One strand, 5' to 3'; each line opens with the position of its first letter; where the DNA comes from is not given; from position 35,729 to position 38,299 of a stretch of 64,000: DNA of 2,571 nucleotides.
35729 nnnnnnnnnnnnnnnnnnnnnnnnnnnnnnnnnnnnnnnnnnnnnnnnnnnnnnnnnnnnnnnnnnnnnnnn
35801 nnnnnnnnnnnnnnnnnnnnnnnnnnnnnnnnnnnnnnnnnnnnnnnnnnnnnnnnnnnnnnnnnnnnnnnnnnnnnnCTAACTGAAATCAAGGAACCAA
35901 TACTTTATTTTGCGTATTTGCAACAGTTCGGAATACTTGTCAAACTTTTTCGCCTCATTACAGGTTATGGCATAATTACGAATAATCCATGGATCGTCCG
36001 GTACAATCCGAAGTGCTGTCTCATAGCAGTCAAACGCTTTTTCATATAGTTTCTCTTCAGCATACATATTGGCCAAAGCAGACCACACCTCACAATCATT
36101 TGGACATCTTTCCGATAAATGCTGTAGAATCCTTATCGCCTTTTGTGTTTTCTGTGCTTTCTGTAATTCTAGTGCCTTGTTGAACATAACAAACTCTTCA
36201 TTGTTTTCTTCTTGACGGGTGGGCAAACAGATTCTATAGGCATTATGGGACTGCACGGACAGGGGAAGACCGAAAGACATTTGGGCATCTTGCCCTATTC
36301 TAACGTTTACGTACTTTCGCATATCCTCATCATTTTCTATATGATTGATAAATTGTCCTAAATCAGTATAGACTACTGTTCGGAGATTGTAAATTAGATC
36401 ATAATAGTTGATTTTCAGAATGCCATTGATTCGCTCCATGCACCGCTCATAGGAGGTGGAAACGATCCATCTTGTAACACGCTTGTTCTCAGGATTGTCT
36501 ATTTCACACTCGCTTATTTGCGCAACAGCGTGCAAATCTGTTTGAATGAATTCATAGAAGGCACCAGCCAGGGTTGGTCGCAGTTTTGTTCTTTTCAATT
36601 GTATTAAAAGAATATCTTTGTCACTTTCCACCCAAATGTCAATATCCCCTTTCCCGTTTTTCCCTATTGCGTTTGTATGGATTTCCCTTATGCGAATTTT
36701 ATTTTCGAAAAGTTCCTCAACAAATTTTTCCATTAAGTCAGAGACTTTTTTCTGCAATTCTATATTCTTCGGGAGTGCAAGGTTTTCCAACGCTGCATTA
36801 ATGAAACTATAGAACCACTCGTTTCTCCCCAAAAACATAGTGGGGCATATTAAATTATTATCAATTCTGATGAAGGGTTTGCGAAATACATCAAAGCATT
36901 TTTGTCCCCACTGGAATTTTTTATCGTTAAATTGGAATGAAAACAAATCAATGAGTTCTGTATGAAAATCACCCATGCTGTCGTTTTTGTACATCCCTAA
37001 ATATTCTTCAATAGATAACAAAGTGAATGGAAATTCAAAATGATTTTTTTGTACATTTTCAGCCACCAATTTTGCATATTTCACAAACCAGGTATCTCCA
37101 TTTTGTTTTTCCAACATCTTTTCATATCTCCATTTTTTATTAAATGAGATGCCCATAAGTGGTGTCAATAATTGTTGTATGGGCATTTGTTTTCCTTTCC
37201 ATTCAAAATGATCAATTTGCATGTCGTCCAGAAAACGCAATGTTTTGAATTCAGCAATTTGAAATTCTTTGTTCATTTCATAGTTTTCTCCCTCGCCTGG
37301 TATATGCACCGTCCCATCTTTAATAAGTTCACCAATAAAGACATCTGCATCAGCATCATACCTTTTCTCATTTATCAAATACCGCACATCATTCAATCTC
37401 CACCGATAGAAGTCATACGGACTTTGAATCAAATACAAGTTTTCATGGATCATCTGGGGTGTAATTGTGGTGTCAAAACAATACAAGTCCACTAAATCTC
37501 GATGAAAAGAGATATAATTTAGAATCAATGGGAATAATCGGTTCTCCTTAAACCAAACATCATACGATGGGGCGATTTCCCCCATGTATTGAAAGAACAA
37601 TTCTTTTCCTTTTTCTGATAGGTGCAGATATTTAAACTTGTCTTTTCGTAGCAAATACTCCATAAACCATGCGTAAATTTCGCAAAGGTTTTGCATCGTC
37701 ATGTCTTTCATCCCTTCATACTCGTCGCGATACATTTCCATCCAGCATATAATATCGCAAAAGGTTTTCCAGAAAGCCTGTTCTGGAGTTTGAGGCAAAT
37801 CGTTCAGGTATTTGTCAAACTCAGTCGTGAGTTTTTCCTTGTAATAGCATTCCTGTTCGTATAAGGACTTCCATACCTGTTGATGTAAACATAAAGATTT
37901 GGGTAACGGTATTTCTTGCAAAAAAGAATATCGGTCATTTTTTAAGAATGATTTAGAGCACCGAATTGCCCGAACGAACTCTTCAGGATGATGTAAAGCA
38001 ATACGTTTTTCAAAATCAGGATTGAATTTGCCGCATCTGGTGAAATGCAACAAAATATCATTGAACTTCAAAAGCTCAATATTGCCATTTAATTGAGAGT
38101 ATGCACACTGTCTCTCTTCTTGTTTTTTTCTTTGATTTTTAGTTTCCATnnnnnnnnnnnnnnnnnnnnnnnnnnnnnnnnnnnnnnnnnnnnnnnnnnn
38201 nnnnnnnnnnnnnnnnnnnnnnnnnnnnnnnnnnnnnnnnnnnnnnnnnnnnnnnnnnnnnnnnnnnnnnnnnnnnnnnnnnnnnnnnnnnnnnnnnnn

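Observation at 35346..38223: AT-rich, tRNA-Asp-adjacent four-gene operon: 756-aa nuclease-like/TPR protein plus three micro-ORFs (best candidate for an undescribed system)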

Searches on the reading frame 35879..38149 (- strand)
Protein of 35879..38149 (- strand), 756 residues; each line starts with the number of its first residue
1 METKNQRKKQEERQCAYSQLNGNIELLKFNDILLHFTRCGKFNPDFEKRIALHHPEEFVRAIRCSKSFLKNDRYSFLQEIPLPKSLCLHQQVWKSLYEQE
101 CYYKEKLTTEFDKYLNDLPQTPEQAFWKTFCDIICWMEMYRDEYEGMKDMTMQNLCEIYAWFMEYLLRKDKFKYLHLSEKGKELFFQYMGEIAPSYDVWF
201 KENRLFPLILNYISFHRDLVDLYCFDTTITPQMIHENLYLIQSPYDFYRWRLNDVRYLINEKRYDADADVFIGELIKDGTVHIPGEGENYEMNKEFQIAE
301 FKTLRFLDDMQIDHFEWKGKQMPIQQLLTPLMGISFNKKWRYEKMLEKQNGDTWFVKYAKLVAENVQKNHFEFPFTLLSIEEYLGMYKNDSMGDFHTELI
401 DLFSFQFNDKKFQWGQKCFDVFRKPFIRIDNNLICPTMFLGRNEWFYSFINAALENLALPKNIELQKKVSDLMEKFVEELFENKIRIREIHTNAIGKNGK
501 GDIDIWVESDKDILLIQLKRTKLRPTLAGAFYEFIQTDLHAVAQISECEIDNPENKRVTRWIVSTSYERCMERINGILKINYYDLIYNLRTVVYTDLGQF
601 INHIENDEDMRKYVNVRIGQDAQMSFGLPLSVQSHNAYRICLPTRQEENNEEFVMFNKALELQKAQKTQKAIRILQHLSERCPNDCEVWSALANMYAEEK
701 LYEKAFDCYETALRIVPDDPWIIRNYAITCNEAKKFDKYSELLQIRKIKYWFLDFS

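Call 4: search_protein_families(library=pfam, proteins=[window:35879-38149:-], max_evalue=1)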
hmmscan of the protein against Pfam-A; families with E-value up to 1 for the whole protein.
window:35879-38149:- (756 aa): 19 families
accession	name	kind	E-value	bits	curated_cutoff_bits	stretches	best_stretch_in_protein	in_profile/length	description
PF07719.23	TPR_2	-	8.2e-08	32.2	27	1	687-719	2-34/34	Tetratricopeptide repeat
PF00515.34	TPR_1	-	4.9e-07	29.7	27.8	1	687-719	2-34/34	Tetratricopeptide repeat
PF13428.12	TPR_14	-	7.2e-07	29.7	23.5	1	687-727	2-42/44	Tetratricopeptide repeat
PF13431.12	TPR_17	-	2.9e-06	27.5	24.4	1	676-705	3-32/34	Tetratricopeptide repeat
PF23914.1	TPR_CcmH_CycH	-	1e-05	25.8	42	1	660-719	94-154/158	Cytochrome c-type biogenesis protein H TPR domain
PF13424.12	TPR_12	-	7.2e-05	23.3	30.1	1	687-737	4-62/77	Tetratricopeptide repeat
PF20308.4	TPR-S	-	7.6e-05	23.7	27.6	1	646-727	13-99/102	Tetratricopeptide Repeats-Sensor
PF13414.12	TPR_11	-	0.00026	21.1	26.8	1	694-722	2-30/42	TPR repeat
PF14559.12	TPR_19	-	0.00081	20.1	25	1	698-738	3-43/68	Tetratricopeptide repeat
PF13181.12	TPR_8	-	0.00091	19.7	25.7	1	687-718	2-33/34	Tetratricopeptide repeat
PF22860.2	DUF7017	-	0.0018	18.7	27.5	1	653-722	2-70/141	Domain of unknown function (DUF7017)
PF13371.12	TPR_9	-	0.0018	18.7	35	1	693-728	2-37/73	Tetratricopeptide repeat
PF25062.1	ARM_TT21_N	-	0.0039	17.4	40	1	635-700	11-73/222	Tetratricopeptide repeat protein 21 N-terminal ARM repeat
PF13432.12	TPR_16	-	0.0061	17.4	32.7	1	657-720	2-65/65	Tetratricopeptide repeat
PF22890.2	TPR_EMC2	-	0.014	16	27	1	647-735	46-135/145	EMC2 TPR-like repeat domain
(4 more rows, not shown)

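Call 5: search_protein_families(library=padloc, proteins=[window:35879-38149:-], max_evalue=1)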
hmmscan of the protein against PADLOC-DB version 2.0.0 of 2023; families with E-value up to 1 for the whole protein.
window:35879-38149:- (756 aa): 3 families
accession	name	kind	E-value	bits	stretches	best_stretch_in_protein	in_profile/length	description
PDLC02906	NERD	-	6.7e-23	79.4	2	414-608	365-539/542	Viperin-associated NERD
PDLC04782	PDC-M71B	-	0.0033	14.3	1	670-727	124-181/525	-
PDLC04482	PDC-M16B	-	0.041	10.5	1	652-723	181-251/555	-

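Call 6: search_protein_families(library=ncbifam, proteins=[window:35879-38149:-], max_evalue=1)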
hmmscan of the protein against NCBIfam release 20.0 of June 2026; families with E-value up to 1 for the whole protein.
window:35879-38149:- (756 aa): 14 families
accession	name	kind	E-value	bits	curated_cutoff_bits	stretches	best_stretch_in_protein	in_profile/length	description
NF033920.0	C39_PA2778_fam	equivalog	1.8e-06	27.6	150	1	641-738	145-242/255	PA2778 family cysteine peptidase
TIGR02521.1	type_IV_pilW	equivalog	2.2e-06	27.4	154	1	648-727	27-106/234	type IV pilus biogenesis/stability protein PilW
TIGR02917.1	PEP_TPR_lipo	equivalog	3.6e-06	25.2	312.2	1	653-731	739-815/899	XrtA/PEP-CTERM system TPR-repeat protein PrsT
NF052400.1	M48_BAM_BepA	equivalog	3.7e-06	26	570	1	645-744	300-399/483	beta-barrel assembly-enhancing protease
NF040959.1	MamA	equivalog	5.2e-06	26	200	1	646-739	66-158/204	magnetosome protein MamA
TIGR00540.1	TPR_hemY_coli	hypoth_equivalog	2.2e-05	23.4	142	1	637-719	280-359/385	heme biosynthesis-associated TPR protein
TIGR02552.1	LcrH_SycD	equivalog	0.00063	19.5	104.8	1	659-722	25-88/136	SycD/LcrH family type III secretion system chaperone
NF007302.0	PRK09782.1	equivalog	0.0046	15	1223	1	655-743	50-138/990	phage receptor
NF052415.1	T3SS_chap_SctY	equivalog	0.0079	16.7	70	1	652-713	7-67/106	type III secretion apparatus assembly chaperone SctY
NF052230.1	T9SS_PorE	exception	0.011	14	600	1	648-751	53-155/648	PorE family type IX secretion system protein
NF007692.0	PRK10370.1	equivalog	0.014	15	306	1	661-718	56-113/206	heme lyase NrfEFG subunit NrfG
TIGR03939.1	PGA_TPR_OMP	equivalog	0.031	12.5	366.65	1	664-739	407-482/800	poly-beta-1,6 N-acetyl-D-glucosamine export porin PgaA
NF033762.1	social_mot_Tgl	equivalog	0.035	13.4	225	1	642-718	22-98/252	social motility TPR repeat lipoprotein Tgl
NF008122.0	PRK10870.1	equivalog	0.068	12.9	157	1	60-120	108-167/176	transcriptional repressor MprA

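Call 7: find_homologous_proteins(query=window:35879-38149:-, max_evalue=0.001)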
Query window:35879-38149:- (756 aa): 2 proteins with E <= 0.001 among 4555 candidates.
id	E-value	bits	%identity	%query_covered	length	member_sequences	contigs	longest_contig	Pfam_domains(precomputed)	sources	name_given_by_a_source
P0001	0.0e+0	1650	93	100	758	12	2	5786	PF13431.13,PF00515.35,PF13424.13,PF13428.13,PF07719.24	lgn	-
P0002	0.0e+0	1017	72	81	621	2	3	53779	PF14559.13,PF00515.35,PF13428.13,PF13181.13,PF07719.24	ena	-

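Call 8: search_solved_structures(query=window:35879-38149:-, max_evalue=1, show_alignments=2)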
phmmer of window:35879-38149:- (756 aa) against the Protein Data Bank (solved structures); distinct sequences matched with E-value up to 1: 46.
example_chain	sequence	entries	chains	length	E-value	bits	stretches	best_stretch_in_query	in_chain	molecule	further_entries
9qhb_A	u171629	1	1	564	2e-14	56.1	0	668-718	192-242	Engineered tetratricopeptide repeat protein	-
7obi_A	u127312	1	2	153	2.9e-10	42.4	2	663-725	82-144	CTPR-rv4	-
9qhc_A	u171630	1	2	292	1.8e-08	36.4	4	667-718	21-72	Engineered tetratricopeptide repeat protein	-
6vfh_A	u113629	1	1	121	7.2e-08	34.4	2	637-725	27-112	T33_dn10A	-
8bu0_A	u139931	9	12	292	1.5e-07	33.3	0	668-718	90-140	Consensus tetratricopeptide repeat protein | Crystal structure of an 8-repeat consensus TPR superhelix with Zinc. | Monomer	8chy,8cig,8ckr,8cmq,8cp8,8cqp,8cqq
6vfj_B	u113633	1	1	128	3.1e-07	32.3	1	636-725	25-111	I53_dn5B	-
6vfi_B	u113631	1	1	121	4.4e-07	31.8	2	637-719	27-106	O43_dn18B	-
6v8e_A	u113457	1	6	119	6e-07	31.4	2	637-720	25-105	Designed protein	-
3kd7_A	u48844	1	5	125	9.4e-07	30.7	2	663-720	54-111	CTPR390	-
8ur5_A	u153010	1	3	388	1.3e-06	30.2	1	597-725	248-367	Trimer head HA,Hemagglutinin HA1 chain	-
8ur7_A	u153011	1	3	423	4.4e-06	28.5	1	633-725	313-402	Trimer head HA,Hemagglutinin HA1 chain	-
7kna_A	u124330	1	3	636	1e-05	27.3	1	636-725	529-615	Hemagglutinin,I53_dn5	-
2wqh_A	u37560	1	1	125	1.3e-05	26.9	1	667-721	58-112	CTPR3Y3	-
6vl6_A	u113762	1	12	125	1.4e-05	26.8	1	646-725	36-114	T33_dn2A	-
1w3b_A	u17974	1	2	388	3.6e-05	25.5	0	680-732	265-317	UDP-N-ACETYLGLUCOSAMINE--PEPTIDE N-ACETYLGLUCOSAMINYLTRANSFERASE 110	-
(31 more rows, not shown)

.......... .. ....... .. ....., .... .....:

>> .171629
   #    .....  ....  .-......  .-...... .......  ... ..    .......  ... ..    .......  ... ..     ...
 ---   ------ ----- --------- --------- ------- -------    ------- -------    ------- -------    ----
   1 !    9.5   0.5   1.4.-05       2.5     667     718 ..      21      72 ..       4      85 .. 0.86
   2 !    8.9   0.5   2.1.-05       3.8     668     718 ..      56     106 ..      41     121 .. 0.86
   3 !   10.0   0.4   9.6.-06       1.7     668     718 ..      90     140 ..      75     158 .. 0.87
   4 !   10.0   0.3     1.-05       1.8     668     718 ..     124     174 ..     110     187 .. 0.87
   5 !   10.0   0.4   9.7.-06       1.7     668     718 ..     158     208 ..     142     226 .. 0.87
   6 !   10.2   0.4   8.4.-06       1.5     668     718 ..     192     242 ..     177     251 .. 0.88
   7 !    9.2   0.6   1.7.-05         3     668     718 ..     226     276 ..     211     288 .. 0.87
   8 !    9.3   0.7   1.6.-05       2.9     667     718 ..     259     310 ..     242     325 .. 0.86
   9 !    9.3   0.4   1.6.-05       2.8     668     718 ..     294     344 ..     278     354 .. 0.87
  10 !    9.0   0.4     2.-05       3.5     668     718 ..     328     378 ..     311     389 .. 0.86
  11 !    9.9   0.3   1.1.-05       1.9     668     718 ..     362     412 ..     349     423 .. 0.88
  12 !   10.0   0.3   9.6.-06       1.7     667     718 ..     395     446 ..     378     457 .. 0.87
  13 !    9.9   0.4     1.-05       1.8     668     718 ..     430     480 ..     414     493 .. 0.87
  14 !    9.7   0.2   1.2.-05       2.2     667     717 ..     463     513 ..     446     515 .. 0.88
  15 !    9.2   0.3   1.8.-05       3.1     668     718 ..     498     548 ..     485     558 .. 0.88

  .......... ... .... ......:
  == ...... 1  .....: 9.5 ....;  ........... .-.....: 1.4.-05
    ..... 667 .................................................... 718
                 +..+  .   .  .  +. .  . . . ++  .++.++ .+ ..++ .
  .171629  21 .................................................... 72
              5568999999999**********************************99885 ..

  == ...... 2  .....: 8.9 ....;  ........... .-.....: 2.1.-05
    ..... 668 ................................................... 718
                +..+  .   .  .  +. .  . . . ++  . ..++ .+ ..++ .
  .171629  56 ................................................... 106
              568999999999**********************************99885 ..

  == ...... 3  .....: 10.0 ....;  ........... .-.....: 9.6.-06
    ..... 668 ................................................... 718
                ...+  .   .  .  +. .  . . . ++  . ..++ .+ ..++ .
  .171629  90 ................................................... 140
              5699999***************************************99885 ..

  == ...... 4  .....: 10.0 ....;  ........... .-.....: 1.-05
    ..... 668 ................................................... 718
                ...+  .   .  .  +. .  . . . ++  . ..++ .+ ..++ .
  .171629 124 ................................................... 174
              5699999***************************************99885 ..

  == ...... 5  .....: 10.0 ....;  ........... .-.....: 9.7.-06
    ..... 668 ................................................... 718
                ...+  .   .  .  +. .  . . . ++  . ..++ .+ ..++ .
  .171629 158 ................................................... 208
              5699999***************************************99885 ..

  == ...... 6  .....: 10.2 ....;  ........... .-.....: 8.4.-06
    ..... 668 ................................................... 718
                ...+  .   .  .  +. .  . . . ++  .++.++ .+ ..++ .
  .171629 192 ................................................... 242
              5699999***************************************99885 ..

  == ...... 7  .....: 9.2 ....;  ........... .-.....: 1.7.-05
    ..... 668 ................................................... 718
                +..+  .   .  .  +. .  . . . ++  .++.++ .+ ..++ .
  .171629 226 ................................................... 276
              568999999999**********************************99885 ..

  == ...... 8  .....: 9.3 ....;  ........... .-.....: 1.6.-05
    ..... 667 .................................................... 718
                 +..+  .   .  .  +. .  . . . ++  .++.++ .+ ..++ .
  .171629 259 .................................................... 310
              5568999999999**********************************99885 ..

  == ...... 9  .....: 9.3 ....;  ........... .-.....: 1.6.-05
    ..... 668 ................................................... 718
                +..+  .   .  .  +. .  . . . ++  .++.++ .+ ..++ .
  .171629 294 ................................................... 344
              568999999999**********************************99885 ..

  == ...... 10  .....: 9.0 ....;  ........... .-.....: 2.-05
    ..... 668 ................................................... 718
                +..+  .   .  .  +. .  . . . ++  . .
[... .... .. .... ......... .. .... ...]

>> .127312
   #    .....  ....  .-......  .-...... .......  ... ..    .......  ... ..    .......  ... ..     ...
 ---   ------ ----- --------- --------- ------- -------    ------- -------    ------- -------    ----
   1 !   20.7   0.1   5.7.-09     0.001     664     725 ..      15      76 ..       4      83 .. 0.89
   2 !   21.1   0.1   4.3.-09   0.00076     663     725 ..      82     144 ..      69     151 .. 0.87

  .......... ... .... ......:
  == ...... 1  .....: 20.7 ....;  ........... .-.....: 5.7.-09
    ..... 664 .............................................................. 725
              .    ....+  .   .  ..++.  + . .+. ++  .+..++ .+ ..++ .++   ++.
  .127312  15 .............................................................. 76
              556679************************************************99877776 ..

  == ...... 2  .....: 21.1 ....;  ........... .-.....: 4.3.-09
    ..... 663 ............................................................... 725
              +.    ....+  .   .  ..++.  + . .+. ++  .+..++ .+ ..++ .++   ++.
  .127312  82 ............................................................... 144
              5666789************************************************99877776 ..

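Call 10: find_encoding_contigs(protein=P0002, flank=10000, max_places=6)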
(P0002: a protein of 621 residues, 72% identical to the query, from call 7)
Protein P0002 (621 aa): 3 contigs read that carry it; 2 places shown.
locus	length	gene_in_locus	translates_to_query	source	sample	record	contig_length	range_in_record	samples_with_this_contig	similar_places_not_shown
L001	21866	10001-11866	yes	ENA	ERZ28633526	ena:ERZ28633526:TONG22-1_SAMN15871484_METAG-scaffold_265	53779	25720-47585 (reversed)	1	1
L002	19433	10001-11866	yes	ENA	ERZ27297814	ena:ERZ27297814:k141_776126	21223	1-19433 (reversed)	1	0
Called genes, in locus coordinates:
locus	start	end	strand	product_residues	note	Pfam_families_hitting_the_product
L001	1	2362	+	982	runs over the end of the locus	PF12705:PDDEXK_1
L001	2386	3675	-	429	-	PF03313:SDH_alpha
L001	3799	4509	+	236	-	PF18962:Por_Secre_tail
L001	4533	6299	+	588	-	PF00501:AMP-binding, PF23562:AMP-binding_C_3 (weak)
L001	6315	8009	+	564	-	PF07837:FTCD_N, PF02971:FTCD, PF04961:FTCD_C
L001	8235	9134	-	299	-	PF12784:PDDEXK_2, PF27070:HTH_Rpn_C (weak)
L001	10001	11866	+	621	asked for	PF00515:TPR_1 (faint), PF07719:TPR_2 (faint), PF13181:TPR_8 (faint), PF13428:TPR_14 (faint), PF14559:TPR_19 (weak)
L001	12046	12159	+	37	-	-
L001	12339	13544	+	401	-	PF00155:Aminotran_1_2, PF01041:DegT_DnrJ_EryC1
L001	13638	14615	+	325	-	PF28542:DUF8434, PF02470:MlaD, PF28544:Helical_needle, PF11887:Mce4_CUP1 (weak)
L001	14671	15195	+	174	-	-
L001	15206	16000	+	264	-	PF08239:SH3_3 (weak), PF18348:SH3_16, PF00877:NLPC_P60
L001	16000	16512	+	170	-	PF13302:Acetyltransf_3, PF13420:Acetyltransf_4, PF00583:Acetyltransf_1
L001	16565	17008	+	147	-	PF00383:dCMP_cyt_deam_1, PF14437:MafB19-deam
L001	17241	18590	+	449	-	PF11013:DUF2851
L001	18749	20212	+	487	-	PF01546:Peptidase_M20, PF07687:M20_dimer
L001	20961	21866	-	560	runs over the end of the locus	PF04326:SLFN_AlbA_2, PF13749:HATPase_c_4 (weak)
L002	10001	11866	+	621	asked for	PF00515:TPR_1 (faint), PF07719:TPR_2 (faint), PF13181:TPR_8 (faint), PF13428:TPR_14 (faint), PF14559:TPR_19 (weak)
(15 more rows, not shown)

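Call 11: find_encoding_contigs(protein=P0001, flank=10000, max_places=6)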
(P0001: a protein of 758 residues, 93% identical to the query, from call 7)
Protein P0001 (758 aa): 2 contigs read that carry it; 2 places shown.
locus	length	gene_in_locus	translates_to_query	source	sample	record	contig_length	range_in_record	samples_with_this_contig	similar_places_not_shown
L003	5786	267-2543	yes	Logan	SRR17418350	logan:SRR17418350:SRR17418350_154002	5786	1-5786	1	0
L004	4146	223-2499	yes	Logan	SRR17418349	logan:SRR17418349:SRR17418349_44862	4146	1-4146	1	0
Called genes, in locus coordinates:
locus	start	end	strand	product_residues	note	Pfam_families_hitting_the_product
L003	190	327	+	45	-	-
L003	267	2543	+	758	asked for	PF13424:TPR_12 (faint), PF13431:TPR_17 (faint), PF00515:TPR_1 (weak), PF07719:TPR_2 (weak), PF13428:TPR_14 (weak)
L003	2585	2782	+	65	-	-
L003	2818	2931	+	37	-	-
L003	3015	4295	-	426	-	PF00079:Serpin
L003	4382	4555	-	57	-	PF22827:GldL_N (weak)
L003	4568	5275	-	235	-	PF12081:GldM_1st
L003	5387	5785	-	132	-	?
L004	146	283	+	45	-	-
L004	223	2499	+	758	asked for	PF13424:TPR_12 (faint), PF13431:TPR_17 (faint), PF00515:TPR_1 (weak), PF07719:TPR_2 (weak), PF13428:TPR_14 (weak)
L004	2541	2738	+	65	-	-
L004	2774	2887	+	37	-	-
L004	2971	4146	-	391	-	?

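Call 16: search_protein_representatives(protein=window:36230-38149:-)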
Query: 640 residues. Proteins with E-value up to 0.001 (for the whole library): 157; up to 1e-10: 133; up to 1e-30: 87. The best 150 are listed.
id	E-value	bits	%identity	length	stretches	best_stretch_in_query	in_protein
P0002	1.4e-255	866.3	76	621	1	139-640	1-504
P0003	2.0e-156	538.7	42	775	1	3-613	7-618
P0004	6.7e-113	394.9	45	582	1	192-613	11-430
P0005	1.3e-74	268.4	33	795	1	38-612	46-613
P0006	8.9e-74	265.7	33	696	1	28-631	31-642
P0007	5.4e-72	259.8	32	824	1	27-638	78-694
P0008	1.7e-69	251.6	32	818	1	26-617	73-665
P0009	6.5e-67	243.0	34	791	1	35-614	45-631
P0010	5.2e-66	240.0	34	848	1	32-613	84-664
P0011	1.5e-65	238.5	32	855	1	31-613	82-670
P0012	4.8e-65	236.8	32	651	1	32-608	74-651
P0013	3.7e-63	230.6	30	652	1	33-611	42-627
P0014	9.1e-63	229.3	29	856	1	28-611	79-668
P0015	3.8e-62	227.3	32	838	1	38-615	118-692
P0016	6.1e-62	226.6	31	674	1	33-617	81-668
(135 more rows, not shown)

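Call 21: search_protein_families(library=pfam, alignment_id=A3, max_evalue=0.001)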
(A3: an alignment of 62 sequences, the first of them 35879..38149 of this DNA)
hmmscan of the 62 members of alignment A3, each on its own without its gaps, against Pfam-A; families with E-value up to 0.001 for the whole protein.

A. member 1, window:35879-38149:- (756 aa): 10 families
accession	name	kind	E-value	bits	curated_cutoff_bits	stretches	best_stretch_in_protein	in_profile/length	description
PF07719.23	TPR_2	-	8.2e-08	32.2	27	1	687-719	2-34/34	Tetratricopeptide repeat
PF00515.34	TPR_1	-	4.9e-07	29.7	27.8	1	687-719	2-34/34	Tetratricopeptide repeat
PF13428.12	TPR_14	-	7.2e-07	29.7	23.5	1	687-727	2-42/44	Tetratricopeptide repeat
PF13431.12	TPR_17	-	2.9e-06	27.5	24.4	0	676-705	3-32/34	Tetratricopeptide repeat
PF23914.1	TPR_CcmH_CycH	-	1e-05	25.8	42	1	660-719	94-154/158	Cytochrome c-type biogenesis protein H TPR domain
PF13424.12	TPR_12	-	7.2e-05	23.3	30.1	0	687-737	4-62/77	Tetratricopeptide repeat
PF20308.4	TPR-S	-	7.6e-05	23.7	27.6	1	646-727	13-99/102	Tetratricopeptide Repeats-Sensor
PF13414.12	TPR_11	-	0.00026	21.1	26.8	0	694-722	2-30/42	TPR repeat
PF14559.12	TPR_19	-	0.00081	20.1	25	0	698-738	3-43/68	Tetratricopeptide repeat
PF13181.12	TPR_8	-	0.00091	19.7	25.7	0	687-718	2-33/34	Tetratricopeptide repeat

B. families by the number of members that match (of 62 scanned): 23 families
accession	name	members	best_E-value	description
PF00515.34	TPR_1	38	2.3e-14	Tetratricopeptide repeat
PF07719.23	TPR_2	38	1.1e-13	Tetratricopeptide repeat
PF13181.12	TPR_8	34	9.5e-11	Tetratricopeptide repeat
PF13428.12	TPR_14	32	6.4e-11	Tetratricopeptide repeat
PF14559.12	TPR_19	25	8.6e-13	Tetratricopeptide repeat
PF13431.12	TPR_17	24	1.3e-09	Tetratricopeptide repeat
PF23914.1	TPR_CcmH_CycH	21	8.8e-07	Cytochrome c-type biogenesis protein H TPR domain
PF13424.12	TPR_12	13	1.2e-10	Tetratricopeptide repeat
PF13414.12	TPR_11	12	3.1e-07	TPR repeat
PF13432.12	TPR_16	11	1.2e-12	Tetratricopeptide repeat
PF13174.12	TPR_6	5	4.8e-07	Tetratricopeptide repeat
PF20308.4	TPR-S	5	7.6e-05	Tetratricopeptide Repeats-Sensor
PF13176.12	TPR_7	4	1.6e-09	Tetratricopeptide repeat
PF12895.13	ANAPC3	4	3.3e-07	Anaphase-promoting complex, cyclosome, subunit 3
PF13371.12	TPR_9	2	4e-07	Tetratricopeptide repeat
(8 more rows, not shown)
